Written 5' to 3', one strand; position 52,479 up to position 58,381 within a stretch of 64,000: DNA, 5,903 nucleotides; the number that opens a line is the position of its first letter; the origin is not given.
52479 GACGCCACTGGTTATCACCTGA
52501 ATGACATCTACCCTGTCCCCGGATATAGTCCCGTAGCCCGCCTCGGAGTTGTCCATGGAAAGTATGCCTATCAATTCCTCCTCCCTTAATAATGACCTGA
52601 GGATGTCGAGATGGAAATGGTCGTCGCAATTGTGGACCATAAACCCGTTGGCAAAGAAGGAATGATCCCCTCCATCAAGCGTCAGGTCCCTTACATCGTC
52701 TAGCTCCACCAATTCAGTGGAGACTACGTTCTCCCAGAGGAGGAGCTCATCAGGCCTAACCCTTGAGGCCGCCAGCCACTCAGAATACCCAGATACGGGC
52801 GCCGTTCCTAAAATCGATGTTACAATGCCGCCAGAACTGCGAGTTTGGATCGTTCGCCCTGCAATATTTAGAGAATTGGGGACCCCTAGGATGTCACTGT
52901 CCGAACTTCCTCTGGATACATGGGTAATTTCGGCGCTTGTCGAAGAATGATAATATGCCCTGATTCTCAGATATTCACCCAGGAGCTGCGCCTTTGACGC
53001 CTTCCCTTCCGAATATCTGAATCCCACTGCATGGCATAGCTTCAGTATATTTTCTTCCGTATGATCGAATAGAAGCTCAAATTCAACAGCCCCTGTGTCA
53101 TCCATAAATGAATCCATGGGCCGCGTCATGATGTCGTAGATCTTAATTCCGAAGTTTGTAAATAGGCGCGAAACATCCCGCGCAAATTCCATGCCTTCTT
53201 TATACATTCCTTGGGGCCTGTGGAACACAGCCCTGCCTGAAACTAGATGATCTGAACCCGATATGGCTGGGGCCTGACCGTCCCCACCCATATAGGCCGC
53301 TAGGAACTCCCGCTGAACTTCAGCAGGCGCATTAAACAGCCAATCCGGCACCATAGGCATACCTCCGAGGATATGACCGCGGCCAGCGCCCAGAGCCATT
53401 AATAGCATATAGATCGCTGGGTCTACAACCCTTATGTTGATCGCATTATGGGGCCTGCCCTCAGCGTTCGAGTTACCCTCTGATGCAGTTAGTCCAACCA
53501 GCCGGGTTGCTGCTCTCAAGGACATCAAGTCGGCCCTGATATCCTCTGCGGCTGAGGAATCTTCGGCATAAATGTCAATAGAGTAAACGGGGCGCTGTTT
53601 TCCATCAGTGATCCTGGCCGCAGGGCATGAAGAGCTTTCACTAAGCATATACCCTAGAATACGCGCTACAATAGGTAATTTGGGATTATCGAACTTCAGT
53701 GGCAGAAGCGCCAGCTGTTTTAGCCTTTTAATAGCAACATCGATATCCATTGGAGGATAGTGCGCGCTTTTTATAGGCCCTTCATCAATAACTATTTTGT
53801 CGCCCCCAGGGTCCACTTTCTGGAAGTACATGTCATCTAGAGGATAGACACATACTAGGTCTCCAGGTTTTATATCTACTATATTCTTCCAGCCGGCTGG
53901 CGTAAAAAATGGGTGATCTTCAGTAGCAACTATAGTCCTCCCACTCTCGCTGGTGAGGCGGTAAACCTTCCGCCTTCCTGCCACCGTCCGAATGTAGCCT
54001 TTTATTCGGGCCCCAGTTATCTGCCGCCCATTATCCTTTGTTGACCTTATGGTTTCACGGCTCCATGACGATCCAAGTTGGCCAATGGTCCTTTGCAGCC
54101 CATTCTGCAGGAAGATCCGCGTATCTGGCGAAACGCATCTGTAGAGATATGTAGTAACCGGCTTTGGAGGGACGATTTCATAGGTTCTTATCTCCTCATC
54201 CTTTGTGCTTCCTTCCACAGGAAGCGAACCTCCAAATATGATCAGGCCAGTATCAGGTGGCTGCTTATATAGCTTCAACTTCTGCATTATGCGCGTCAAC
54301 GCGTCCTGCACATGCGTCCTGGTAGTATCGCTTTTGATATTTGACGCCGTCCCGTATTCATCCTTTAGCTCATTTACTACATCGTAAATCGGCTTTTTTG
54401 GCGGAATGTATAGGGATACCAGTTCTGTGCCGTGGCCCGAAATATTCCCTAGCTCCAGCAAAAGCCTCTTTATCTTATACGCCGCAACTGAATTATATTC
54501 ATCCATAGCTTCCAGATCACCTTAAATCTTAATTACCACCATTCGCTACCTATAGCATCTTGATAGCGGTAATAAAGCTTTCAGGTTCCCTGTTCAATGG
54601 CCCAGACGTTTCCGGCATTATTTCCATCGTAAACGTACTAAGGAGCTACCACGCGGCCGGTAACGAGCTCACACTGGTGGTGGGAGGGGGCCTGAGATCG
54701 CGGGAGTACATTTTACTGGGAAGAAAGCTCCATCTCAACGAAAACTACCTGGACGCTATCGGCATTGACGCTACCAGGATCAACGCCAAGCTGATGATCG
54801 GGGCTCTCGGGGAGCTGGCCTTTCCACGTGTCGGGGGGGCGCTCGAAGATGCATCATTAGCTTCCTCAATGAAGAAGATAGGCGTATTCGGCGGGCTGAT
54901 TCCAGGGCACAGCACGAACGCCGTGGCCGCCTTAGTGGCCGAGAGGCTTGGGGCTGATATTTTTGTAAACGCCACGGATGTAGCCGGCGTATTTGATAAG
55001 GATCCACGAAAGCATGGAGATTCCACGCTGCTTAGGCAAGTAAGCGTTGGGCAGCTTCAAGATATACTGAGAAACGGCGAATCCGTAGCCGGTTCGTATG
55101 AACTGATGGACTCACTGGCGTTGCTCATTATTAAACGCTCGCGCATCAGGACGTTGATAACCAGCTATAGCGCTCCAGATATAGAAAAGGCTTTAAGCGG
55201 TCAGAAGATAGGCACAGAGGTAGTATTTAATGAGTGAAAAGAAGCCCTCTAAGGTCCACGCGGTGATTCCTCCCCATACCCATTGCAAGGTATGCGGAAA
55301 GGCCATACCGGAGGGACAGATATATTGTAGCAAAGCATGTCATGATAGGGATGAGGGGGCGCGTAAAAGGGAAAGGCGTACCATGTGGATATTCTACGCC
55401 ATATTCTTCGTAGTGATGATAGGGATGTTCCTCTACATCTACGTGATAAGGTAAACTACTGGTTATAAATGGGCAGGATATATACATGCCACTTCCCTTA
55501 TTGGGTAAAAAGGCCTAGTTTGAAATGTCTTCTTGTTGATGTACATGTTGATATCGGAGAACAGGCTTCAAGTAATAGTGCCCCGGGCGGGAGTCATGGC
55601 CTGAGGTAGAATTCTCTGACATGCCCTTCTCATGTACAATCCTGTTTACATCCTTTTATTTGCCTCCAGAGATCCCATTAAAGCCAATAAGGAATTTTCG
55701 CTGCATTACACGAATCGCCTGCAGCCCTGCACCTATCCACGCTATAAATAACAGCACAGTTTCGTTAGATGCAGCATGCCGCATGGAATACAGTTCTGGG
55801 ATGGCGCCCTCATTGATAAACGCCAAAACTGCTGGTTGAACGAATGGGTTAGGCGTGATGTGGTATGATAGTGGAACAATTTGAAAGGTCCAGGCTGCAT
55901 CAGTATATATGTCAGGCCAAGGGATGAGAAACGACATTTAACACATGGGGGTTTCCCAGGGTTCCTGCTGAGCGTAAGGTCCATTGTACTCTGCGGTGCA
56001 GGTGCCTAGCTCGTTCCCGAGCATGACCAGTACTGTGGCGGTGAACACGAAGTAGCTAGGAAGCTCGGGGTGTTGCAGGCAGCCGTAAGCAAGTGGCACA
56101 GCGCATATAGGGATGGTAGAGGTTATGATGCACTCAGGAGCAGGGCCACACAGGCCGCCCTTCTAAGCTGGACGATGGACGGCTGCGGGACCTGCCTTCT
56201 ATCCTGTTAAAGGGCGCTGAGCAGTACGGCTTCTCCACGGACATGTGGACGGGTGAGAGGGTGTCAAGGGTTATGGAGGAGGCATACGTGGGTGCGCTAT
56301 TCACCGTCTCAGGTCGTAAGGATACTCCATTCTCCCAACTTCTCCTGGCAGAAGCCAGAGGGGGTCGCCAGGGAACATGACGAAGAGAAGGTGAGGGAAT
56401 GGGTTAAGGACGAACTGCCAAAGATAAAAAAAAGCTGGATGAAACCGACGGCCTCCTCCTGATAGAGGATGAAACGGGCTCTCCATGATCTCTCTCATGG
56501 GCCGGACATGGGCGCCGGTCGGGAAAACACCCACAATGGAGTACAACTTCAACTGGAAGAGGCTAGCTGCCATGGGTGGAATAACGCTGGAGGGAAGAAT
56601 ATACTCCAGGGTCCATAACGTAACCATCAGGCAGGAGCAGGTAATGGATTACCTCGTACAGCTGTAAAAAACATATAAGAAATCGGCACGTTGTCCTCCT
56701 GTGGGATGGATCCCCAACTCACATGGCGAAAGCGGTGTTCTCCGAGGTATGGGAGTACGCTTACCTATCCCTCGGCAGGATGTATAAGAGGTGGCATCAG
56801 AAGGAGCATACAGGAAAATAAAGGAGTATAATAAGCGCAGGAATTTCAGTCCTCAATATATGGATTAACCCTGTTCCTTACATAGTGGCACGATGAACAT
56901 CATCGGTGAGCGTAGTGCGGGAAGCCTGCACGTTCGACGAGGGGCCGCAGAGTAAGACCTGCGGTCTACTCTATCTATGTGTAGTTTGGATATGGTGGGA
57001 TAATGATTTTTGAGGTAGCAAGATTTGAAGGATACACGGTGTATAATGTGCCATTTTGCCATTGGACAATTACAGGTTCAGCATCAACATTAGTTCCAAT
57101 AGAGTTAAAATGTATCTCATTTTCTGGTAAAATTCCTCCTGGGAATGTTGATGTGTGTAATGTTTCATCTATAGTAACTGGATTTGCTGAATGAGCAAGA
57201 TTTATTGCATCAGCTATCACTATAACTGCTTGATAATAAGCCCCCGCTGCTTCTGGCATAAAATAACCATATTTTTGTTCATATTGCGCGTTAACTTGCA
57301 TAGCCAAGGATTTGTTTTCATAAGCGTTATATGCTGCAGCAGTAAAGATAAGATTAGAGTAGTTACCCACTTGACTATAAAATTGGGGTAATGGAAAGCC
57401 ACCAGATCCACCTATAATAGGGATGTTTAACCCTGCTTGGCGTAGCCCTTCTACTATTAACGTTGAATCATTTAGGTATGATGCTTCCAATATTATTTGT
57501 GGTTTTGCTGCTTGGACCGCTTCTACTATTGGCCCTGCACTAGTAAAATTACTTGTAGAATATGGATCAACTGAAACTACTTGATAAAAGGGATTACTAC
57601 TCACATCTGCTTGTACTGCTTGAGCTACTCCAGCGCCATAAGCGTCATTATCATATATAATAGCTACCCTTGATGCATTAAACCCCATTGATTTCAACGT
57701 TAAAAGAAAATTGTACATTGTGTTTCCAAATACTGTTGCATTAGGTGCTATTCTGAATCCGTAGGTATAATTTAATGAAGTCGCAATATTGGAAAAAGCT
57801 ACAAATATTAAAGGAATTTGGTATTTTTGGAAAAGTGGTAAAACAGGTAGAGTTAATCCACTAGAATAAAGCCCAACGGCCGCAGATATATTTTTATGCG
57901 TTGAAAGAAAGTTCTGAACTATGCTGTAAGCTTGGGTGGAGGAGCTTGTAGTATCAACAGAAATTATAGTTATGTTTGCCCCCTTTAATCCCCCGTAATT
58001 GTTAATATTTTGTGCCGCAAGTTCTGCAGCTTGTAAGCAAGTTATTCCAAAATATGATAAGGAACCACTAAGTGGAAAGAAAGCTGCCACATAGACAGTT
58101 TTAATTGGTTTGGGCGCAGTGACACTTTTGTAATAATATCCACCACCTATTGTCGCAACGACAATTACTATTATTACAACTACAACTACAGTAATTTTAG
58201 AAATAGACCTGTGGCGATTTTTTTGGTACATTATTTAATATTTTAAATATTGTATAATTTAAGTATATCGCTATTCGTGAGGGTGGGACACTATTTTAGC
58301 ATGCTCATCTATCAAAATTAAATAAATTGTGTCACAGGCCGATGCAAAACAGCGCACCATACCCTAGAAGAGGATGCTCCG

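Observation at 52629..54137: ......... intein inside the aRF1 (translation termination factor) gene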

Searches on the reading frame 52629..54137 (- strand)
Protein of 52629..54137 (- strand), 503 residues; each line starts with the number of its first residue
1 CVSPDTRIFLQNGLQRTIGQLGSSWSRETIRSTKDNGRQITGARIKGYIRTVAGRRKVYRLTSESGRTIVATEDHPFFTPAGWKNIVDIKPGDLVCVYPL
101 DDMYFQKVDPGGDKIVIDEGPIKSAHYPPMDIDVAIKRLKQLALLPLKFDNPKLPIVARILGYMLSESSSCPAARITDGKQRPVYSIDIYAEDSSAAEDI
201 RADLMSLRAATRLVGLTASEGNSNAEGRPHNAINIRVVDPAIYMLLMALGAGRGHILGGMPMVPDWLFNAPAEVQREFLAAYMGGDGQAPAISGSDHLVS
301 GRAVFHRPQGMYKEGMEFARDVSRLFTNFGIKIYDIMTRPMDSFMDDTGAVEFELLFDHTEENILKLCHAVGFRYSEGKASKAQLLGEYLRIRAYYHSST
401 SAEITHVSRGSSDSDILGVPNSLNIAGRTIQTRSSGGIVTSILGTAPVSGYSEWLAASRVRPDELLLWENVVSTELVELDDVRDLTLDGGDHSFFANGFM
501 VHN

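Call 4: search_protein_families(library=pfam, proteins=[window:52629-54137:-], max_evalue=0.1)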
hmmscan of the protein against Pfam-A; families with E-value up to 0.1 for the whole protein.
window:52629-54137:- (503 aa): 2 families
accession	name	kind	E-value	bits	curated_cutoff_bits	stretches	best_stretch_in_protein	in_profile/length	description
PF14890.11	Intein_splicing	-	1.6e-11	44.7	35.8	1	36-503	29-155/155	Intein splicing domain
PF14528.11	LAGLIDADG_3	-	0.087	13.5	22.5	0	273-332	1-49/82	LAGLIDADG-like domain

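Call 5: search_protein_families(library=ncbifam, proteins=[window:52629-54137:-], max_evalue=0.1)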
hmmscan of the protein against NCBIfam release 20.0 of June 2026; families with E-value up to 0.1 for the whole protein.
window:52629-54137:- (503 aa): 10 families
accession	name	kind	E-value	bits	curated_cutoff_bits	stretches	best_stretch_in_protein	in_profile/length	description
NF038162.1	RtcB_rel_intein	exception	1.5e-48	165.5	1150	1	1-503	95-578/961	intein-containing RtcB family protein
NF003158.0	PRK04132.1-3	equivalog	7.1e-20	69.8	1750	2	1-103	648-749/1437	replication factor C small subunit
NF005852.0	PRK07773.1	equivalog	2.4e-14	52.6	780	2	1-97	398-492/886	replicative DNA helicase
TIGR01445.1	intein_Nterm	domain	1.3e-11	45.3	24.5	1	1-79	1-83/83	intein N-terminal splicing region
NF038136.1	rSAM_Rv_intein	exception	9.7e-08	31.3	700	1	1-92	76-163/574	intein-containing Rv2578c family radical SAM protein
NF006207.0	PRK08332.1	equivalog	3.7e-07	27.8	2400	1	45-96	936-986/1684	vitamin B12-dependent ribonucleotide reductase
NF038098.1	GyrA_w_intein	exception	8.8e-06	23.9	1850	1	262-503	323-537/1232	intein-containing DNA gyrase subunit A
TIGR01443.1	intein_Cterm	domain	0.00011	22.4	15.6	1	481-503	1-23/24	intein C-terminal splicing region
NF011418.0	PRK14845.1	equivalog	0.0016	16.3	756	1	48-97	83-132/1049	translation initiation factor IF-2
NF007508.0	PRK10106.1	equivalog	0.095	12.6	87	0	398-420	43-65/72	multiple antibiotic resistance protein MarB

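Call 28: search_solved_structures(query=window:52629-54137:-, max_evalue=0.01, show_alignments=2)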
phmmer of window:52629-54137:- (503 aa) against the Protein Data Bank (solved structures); distinct sequences matched with E-value up to 0.01: 7.
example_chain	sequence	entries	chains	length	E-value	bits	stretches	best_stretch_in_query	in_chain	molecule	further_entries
1mi8_A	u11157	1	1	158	1.6e-06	30.3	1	52-90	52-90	DnaB intein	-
4o1r_A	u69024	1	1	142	9.7e-06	27.6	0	39-93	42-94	Replicative DNA helicase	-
6frh_A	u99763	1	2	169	3.1e-05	26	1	52-90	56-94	Replicative DNA helicase,Replicative DNA helicase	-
6frg_A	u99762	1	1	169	3.1e-05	26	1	52-90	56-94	Replicative DNA helicase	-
6qaz_A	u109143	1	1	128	0.00065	21.6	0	54-104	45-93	cyanophage-like gp41-1 intein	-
6fre_A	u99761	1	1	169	0.00075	21.4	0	52-90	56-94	Replicative DNA helicase,Replicative DNA helicase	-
6riz_A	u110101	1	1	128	0.0051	18.7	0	54-104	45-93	gp41-1 intein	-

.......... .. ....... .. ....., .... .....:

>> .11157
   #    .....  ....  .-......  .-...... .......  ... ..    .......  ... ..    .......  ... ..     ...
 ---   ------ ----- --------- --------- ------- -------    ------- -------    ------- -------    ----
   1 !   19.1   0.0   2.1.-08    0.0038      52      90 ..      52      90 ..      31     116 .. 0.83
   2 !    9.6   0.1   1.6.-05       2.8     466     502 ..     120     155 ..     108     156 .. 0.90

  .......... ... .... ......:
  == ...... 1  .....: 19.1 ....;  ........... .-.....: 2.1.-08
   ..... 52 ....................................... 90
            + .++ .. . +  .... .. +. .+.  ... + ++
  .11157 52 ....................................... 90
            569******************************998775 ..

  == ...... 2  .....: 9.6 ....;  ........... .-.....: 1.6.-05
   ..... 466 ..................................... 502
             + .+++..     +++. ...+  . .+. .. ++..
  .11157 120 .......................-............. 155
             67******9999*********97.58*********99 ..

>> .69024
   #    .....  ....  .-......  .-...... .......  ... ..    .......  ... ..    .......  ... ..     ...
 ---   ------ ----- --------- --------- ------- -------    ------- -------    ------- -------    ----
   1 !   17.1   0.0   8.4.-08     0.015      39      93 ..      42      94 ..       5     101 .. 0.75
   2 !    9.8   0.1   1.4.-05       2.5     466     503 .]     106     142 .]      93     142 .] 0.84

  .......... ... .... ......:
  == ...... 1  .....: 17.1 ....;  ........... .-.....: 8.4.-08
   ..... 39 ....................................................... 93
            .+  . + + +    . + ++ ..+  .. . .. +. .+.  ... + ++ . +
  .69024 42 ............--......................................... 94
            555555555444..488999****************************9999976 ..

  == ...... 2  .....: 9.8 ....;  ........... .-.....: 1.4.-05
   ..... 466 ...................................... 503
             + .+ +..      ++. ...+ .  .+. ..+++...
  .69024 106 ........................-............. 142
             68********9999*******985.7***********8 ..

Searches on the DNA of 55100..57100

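Call 68: search_rna_families(source=window, start=55100, end=57100, threshold=gathering)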
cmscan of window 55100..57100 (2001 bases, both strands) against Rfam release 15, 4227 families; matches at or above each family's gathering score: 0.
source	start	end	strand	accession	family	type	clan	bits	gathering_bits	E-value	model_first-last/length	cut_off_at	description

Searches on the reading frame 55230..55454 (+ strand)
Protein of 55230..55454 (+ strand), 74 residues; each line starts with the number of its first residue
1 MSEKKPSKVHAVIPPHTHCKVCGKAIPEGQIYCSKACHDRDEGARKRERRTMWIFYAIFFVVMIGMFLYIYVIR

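Call 72: search_protein_families(library=pfam, proteins=[window:55230-55454:+], max_evalue=0.01)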
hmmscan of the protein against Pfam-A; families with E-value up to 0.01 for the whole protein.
window:55230-55454:+ (74 aa): 3 families
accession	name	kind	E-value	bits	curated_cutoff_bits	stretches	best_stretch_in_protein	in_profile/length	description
PF09889.16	DUF2116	-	1.5e-18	67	26.8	1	14-68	1-56/59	Probable treble clef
PF13240.11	Zn_Ribbon_1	-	0.0029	17.8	25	1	18-35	1-18/23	zinc-ribbon domain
PF12855.13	Ecl1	-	0.0051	18.4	28.3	1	19-44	8-33/170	TORC1 inhibitor Ecl family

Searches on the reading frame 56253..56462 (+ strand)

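Call 72: search_protein_families(library=pfam, proteins=[window:56253-56462:+], max_evalue=0.01)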
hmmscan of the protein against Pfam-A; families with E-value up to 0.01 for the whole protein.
window:56253-56462:+ (69 aa): 1 family
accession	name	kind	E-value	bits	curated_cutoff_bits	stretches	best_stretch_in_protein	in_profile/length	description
PF13592.12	HTH_33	-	1.1e-11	44.6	25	1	13-53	19-59/60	Winged helix-turn helix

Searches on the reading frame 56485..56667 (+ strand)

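Call 72: search_protein_families(library=pfam, proteins=[window:56485-56667:+], max_evalue=0.01)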
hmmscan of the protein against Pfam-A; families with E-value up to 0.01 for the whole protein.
window:56485-56667:+ (60 aa): 1 family
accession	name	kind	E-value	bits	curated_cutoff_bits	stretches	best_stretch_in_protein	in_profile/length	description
PF13358.12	DDE_3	-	0.00041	20.7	28.6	1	6-60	17-71/146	DDE superfamily endonuclease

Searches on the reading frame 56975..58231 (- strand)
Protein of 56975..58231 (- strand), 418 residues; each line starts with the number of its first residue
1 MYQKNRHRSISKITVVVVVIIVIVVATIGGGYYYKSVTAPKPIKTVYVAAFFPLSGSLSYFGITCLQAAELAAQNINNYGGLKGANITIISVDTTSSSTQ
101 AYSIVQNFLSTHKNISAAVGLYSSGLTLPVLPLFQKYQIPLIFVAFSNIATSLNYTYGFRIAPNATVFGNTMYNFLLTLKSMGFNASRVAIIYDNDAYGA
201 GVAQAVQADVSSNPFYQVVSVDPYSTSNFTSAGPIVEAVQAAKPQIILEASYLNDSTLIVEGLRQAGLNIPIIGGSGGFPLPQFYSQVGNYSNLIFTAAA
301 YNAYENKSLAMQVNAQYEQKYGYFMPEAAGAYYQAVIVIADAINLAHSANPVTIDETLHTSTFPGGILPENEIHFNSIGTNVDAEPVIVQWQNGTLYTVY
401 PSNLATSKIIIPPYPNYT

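Call 72: search_protein_families(library=pfam, proteins=[window:56975-58231:-], max_evalue=0.01)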
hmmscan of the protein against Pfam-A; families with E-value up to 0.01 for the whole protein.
window:56975-58231:- (418 aa): 3 families
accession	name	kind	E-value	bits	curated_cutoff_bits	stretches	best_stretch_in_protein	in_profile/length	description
PF13458.12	Peripla_BP_6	-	1.6e-34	120.5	31.7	1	45-367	1-317/343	Periplasmic binding protein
PF01094.35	ANF_receptor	-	5.5e-22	78.7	25.4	1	65-364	2-298/353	Receptor family ligand binding region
PF13433.12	Peripla_BP_5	-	7.1e-11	42.2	27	1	48-364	3-312/363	Periplasmic binding protein domain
